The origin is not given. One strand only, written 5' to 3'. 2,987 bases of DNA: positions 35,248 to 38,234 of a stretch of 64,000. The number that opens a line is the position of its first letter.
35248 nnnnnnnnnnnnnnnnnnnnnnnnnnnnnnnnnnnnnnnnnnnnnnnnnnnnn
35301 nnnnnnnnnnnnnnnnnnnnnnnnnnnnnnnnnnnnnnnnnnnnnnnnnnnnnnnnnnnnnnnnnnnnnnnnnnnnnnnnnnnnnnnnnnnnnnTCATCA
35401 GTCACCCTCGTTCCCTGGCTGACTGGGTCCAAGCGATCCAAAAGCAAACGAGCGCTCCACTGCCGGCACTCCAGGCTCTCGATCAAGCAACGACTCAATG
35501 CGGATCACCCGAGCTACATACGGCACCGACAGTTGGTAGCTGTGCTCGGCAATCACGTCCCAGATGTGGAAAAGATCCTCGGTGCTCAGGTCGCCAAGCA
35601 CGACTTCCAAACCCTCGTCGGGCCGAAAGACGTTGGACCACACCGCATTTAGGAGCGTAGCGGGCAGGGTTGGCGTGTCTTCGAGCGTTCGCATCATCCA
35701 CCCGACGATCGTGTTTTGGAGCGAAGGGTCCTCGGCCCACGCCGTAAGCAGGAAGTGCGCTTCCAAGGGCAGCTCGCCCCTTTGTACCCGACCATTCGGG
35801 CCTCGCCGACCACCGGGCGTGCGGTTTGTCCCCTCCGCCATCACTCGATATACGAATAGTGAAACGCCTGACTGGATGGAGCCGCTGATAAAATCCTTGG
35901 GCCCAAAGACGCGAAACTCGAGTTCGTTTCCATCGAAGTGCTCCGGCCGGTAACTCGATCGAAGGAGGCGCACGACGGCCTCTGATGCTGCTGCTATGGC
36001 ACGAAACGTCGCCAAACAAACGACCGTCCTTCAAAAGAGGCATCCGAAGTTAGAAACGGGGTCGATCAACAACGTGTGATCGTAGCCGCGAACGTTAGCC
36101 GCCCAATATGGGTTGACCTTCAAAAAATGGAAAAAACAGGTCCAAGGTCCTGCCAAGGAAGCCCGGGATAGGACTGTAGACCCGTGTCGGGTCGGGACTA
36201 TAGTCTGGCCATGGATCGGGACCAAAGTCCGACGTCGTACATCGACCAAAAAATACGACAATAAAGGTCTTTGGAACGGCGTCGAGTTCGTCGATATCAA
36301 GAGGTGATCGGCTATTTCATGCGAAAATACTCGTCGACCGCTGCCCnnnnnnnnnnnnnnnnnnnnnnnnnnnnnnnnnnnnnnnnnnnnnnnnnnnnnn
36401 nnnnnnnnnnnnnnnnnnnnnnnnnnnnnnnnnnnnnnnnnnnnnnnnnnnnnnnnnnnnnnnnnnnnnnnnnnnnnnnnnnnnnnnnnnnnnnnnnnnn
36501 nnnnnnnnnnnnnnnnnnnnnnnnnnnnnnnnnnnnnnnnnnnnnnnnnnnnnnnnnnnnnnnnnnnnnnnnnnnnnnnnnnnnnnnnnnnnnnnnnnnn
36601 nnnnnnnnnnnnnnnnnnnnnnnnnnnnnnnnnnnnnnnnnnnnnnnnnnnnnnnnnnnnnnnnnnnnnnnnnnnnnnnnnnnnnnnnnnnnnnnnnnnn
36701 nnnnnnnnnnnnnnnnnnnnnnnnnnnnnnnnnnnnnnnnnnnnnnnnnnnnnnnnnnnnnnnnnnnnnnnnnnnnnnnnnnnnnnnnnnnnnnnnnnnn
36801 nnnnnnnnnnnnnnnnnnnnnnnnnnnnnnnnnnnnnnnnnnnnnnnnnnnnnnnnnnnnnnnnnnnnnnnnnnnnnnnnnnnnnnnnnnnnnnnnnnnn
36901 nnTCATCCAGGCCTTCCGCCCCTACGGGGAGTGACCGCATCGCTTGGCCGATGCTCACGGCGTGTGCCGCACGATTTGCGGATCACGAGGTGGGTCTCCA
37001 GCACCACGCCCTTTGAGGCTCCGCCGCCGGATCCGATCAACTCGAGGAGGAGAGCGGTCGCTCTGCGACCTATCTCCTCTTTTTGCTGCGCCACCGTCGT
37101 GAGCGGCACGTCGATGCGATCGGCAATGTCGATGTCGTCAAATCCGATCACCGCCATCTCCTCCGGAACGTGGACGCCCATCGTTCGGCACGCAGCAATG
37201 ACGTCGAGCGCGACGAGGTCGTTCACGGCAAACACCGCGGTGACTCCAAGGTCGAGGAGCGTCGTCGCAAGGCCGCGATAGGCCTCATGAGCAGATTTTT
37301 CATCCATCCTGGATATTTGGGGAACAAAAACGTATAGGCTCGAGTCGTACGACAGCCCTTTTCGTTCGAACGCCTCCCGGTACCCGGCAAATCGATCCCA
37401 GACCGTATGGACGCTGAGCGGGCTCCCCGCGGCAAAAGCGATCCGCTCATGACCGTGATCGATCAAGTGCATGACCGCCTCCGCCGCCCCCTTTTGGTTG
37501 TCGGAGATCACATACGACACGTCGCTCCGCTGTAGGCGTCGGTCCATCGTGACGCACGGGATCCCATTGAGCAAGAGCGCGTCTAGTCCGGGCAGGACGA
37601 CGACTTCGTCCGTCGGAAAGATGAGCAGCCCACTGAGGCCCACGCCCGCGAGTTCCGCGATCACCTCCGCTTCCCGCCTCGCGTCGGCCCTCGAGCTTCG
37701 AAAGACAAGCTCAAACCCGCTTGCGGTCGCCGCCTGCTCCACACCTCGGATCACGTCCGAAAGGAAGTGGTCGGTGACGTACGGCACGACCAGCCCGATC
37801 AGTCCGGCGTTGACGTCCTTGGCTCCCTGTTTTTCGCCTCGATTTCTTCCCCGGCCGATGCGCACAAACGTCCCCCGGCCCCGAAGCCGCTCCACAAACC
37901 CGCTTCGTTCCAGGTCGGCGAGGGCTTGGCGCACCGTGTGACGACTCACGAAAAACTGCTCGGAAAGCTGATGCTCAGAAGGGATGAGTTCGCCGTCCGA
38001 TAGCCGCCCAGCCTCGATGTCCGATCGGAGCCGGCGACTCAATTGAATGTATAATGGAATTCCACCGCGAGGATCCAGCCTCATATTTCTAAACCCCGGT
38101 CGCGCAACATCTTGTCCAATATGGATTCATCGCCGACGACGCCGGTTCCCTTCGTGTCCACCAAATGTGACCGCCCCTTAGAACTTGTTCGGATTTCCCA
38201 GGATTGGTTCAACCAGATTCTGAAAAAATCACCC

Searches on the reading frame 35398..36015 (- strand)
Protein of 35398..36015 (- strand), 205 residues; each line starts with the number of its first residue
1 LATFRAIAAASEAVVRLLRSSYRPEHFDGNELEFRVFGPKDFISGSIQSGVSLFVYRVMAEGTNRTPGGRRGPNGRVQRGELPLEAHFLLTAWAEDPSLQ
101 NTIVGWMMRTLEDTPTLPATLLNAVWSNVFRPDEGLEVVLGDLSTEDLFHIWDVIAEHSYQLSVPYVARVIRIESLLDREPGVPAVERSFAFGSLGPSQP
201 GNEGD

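Call 16: search_protein_families(library=pfam, proteins=[window:35398-36015:-], max_evalue=0.01)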
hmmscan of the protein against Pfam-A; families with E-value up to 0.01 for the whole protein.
window:35398-36015:- (205 aa): 2 families
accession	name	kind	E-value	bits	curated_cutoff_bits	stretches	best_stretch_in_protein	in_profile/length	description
PF14065.11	Pvc16_N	-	4.2e-27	95.5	27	1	11-180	3-173/180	Pvc16 N-terminal domain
PF12005.13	DUF3499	-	0.0088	17.1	25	0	138-175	26-63/119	Protein of unknown function (DUF3499)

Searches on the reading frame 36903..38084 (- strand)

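Call 16: search_protein_families(library=pfam, proteins=[window:36903-38084:-], max_evalue=0.01)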
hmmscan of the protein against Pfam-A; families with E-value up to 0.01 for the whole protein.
window:36903-38084:- (393 aa): 9 families
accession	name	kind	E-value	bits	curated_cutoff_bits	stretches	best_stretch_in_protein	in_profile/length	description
PF13377.12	Peripla_BP_3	-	5.3e-34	118.1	26.5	1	205-372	2-167/167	Periplasmic binding protein-like domain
PF13407.12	Peripla_BP_4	-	1.3e-19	71.2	35.1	1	96-350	1-254/258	Periplasmic binding protein domain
PF00392.27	GntR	-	5.6e-19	68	27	1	12-74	2-64/64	Bacterial regulatory proteins, gntR family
PF00532.27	Peripla_BP_1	-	1.5e-16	61.2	22.2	1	95-352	3-263/281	Periplasmic binding proteins and sugar binding domain of LacI family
PF08220.18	HTH_DeoR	-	0.00069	19.8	21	1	39-71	19-51/57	DeoR-like helix-turn-helix domain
PF08279.18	HTH_11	-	0.00073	19.8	25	1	39-71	20-53/55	HTH domain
PF12802.13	MarR_2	-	0.0017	19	27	1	39-68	25-54/61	MarR family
PF02082.26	Rrf2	-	0.0072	16.9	30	0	37-71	26-60/132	Iron-dependent Transcriptional regulator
PF13545.12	HTH_Crp_2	-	0.0086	16.5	27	0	33-71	21-58/70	Crp-like helix-turn-helix domain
